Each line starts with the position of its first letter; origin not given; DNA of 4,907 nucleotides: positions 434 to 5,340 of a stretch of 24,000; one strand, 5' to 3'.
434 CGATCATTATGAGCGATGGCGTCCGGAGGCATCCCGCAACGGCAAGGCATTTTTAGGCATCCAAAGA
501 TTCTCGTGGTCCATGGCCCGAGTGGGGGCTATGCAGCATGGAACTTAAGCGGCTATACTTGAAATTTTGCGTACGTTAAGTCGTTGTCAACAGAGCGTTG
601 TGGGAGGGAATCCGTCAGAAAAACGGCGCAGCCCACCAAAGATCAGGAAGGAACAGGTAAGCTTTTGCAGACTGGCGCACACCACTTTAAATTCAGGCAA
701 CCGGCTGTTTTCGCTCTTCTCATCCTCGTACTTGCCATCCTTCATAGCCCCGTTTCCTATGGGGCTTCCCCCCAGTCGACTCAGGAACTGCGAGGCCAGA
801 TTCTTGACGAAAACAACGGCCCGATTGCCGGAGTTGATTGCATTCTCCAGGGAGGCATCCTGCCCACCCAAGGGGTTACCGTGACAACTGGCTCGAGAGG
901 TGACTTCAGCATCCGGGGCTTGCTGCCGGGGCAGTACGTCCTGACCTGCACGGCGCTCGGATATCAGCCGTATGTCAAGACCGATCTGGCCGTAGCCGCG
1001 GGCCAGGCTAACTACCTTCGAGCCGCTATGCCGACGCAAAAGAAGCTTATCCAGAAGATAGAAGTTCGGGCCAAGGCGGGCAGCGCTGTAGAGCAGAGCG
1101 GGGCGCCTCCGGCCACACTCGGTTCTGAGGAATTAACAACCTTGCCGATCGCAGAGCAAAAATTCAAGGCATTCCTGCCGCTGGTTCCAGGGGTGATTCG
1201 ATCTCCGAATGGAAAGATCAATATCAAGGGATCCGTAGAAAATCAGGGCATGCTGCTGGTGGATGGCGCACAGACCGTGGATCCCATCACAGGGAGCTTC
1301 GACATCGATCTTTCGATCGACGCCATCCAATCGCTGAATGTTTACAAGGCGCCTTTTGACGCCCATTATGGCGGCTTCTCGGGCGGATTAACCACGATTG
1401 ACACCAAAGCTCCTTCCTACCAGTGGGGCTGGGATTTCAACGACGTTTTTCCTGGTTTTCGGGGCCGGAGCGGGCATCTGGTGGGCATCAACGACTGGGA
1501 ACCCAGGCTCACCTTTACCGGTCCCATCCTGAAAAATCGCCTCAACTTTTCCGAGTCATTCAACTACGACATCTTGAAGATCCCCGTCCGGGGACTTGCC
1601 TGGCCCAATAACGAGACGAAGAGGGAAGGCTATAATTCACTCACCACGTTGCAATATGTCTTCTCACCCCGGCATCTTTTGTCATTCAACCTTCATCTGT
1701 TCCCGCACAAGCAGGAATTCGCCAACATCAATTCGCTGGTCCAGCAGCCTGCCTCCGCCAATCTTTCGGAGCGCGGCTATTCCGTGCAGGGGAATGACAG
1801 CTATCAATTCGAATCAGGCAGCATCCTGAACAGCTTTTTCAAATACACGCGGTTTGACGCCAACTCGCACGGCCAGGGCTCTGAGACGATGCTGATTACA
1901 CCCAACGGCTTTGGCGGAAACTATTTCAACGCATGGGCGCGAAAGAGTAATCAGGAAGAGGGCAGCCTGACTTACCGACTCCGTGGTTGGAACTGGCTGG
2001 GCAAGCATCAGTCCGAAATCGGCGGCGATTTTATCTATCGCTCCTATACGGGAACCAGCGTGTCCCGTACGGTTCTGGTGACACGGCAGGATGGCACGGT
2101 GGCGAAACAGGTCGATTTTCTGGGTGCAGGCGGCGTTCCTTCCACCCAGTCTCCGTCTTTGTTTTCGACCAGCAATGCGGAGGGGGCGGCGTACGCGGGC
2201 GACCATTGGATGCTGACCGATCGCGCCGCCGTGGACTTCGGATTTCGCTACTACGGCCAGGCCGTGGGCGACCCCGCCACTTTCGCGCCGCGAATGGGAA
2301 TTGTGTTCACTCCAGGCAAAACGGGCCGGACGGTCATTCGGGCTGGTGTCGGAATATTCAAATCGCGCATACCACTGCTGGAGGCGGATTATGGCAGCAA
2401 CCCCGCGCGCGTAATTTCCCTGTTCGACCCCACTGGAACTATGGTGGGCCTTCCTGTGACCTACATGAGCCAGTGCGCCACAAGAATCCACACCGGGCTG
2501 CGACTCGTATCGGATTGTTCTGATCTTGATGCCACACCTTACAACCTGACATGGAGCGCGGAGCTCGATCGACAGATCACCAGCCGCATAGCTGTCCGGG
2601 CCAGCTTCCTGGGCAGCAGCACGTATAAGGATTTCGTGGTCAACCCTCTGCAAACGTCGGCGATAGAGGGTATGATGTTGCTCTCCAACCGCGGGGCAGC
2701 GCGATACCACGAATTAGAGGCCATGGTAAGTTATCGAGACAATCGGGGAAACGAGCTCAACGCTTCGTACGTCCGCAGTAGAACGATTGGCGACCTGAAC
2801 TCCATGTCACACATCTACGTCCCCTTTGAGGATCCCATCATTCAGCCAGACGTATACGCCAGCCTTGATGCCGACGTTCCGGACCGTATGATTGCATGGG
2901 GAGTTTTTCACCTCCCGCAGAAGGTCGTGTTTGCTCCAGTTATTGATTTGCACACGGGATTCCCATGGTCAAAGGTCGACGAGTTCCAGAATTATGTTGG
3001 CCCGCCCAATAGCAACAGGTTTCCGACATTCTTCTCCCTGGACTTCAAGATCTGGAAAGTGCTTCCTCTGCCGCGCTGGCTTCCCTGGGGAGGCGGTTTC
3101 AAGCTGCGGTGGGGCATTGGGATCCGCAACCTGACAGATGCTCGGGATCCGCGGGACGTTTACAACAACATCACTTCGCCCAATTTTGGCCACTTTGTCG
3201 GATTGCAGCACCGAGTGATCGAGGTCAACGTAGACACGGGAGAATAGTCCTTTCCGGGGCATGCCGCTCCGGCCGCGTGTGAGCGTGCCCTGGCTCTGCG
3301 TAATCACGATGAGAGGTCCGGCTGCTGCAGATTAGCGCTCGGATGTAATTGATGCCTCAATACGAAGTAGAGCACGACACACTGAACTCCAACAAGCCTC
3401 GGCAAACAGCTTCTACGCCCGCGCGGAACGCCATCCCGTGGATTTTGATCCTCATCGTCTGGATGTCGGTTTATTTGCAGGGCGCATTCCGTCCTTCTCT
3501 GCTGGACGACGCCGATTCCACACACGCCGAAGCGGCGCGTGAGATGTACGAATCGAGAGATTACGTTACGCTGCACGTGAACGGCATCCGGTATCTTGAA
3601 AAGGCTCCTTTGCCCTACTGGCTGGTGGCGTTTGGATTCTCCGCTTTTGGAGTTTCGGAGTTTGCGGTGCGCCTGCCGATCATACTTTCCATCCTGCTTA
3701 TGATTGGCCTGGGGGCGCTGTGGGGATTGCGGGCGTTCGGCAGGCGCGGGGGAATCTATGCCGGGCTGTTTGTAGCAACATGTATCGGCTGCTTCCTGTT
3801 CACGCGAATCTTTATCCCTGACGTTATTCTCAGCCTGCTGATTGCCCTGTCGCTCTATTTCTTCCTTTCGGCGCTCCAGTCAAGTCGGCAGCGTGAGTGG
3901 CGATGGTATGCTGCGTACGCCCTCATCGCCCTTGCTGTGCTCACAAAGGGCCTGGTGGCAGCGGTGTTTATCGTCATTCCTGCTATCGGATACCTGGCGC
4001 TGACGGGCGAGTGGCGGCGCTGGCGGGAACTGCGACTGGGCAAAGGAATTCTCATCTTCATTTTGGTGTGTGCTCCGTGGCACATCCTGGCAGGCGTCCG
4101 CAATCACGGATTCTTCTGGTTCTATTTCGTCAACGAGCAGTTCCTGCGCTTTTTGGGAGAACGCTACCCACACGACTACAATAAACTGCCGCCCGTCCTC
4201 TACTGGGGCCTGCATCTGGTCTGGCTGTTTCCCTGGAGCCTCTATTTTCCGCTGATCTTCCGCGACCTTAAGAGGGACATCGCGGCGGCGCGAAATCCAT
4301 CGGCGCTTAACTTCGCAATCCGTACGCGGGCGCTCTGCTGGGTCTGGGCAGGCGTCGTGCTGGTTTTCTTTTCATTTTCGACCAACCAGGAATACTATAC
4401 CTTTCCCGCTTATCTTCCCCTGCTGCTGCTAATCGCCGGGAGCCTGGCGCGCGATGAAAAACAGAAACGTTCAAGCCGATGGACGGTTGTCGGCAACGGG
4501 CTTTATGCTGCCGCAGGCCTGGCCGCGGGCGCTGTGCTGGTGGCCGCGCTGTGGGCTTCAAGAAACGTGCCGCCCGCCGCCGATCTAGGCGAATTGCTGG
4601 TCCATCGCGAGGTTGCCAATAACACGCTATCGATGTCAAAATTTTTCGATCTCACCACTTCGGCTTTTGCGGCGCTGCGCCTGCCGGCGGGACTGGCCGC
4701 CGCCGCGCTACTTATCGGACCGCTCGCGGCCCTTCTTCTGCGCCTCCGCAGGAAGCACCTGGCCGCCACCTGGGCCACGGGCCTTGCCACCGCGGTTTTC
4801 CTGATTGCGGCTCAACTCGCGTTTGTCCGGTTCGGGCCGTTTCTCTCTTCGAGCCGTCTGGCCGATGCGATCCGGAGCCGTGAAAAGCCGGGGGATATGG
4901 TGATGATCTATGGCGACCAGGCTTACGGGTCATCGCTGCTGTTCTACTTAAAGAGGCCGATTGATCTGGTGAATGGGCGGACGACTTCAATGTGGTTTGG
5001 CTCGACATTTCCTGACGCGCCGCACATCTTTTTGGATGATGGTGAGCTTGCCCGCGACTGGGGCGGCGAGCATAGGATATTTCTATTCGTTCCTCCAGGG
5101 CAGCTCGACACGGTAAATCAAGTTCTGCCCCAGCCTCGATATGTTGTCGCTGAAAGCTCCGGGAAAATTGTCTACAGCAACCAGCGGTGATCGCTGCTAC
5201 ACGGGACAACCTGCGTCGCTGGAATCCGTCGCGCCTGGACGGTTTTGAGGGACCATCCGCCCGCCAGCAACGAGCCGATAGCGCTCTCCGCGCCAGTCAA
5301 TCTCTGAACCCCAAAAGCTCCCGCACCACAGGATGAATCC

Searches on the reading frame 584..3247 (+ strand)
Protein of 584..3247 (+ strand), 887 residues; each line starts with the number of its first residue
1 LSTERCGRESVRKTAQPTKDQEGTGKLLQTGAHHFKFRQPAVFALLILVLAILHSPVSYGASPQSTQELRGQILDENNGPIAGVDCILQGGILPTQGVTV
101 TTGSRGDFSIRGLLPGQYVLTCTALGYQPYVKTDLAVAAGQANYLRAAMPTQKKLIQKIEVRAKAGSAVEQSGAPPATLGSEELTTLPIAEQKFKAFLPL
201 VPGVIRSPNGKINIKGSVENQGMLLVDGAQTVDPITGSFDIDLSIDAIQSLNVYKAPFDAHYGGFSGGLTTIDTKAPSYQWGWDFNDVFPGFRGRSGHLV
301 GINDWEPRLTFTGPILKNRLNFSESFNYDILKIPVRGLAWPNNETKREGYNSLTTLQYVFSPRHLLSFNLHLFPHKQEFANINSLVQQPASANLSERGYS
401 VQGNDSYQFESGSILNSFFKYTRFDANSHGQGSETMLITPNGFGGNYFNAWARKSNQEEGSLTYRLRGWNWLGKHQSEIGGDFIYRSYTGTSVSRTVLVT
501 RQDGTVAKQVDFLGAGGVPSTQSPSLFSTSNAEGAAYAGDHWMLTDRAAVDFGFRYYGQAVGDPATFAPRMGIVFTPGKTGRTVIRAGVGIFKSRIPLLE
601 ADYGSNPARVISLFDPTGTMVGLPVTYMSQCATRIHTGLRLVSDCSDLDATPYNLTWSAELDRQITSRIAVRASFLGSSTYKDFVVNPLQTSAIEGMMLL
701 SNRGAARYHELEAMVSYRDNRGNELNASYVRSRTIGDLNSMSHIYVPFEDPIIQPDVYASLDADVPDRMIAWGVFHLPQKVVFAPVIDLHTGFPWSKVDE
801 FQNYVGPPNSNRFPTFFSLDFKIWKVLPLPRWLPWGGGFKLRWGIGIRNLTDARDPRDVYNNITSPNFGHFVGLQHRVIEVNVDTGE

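Call 4: search_protein_families(library=pfam, proteins=[window:584-3247:+], max_evalue=0.01)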
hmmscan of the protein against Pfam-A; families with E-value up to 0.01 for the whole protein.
window:584-3247:+ (887 aa): 4 families
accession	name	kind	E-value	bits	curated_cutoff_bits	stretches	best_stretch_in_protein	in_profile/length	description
PF25183.1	OMP_b-brl_4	-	1.5e-18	67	30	1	565-778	436-678/838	Outer membrane beta barrel domain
PF13620.12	CarboxypepD_reg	-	1.3e-14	54.7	32.3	1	69-149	2-81/82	Carboxypeptidase regulatory-like domain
PF13715.12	CarbopepD_reg_2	-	2.5e-06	27.9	32.2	1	70-157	2-84/88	CarboxypepD_reg-like domain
PF07715.20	Plug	-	5.2e-05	24.1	23.9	1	195-266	26-103/107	TonB-dependent Receptor Plug Domain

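Call 5: search_protein_families(library=ncbifam, proteins=[window:584-3247:+], max_evalue=0.01)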
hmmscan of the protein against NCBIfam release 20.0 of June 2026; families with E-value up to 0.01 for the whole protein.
window:584-3247:+ (887 aa): 1 family
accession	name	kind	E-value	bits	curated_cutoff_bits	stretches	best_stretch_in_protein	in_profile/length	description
NF052345.1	S_layer_anammox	exception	2.6e-05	21.8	1400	1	60-151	1305-1393/1596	Kustd1514 family S-layer glycoprotein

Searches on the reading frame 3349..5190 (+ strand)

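Call 4: search_protein_families(library=pfam, proteins=[window:3349-5190:+], max_evalue=0.01)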
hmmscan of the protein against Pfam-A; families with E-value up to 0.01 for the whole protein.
window:3349-5190:+ (613 aa): 2 families
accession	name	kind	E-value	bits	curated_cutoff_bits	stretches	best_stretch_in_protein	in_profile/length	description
PF13231.12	PMT_2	-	1.8e-20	74.2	26.1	1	85-245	2-158/160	Dolichyl-phosphate-mannose-protein mannosyltransferase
PF18583.6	Arnt_C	-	0.002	18.3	26.5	1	505-608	2-100/103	Aminoarabinose transferase C-terminal domain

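Call 5: search_protein_families(library=ncbifam, proteins=[window:3349-5190:+], max_evalue=0.01)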
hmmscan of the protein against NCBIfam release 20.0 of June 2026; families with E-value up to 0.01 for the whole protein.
window:3349-5190:+ (613 aa): 1 family
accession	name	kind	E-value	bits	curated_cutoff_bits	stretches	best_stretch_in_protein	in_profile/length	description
NF009784.2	PRK13279.1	equivalog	1.4e-29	103.2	567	1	31-404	7-370/539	lipid IV(A) 4-amino-4-deoxy-L-arabinosyltransferase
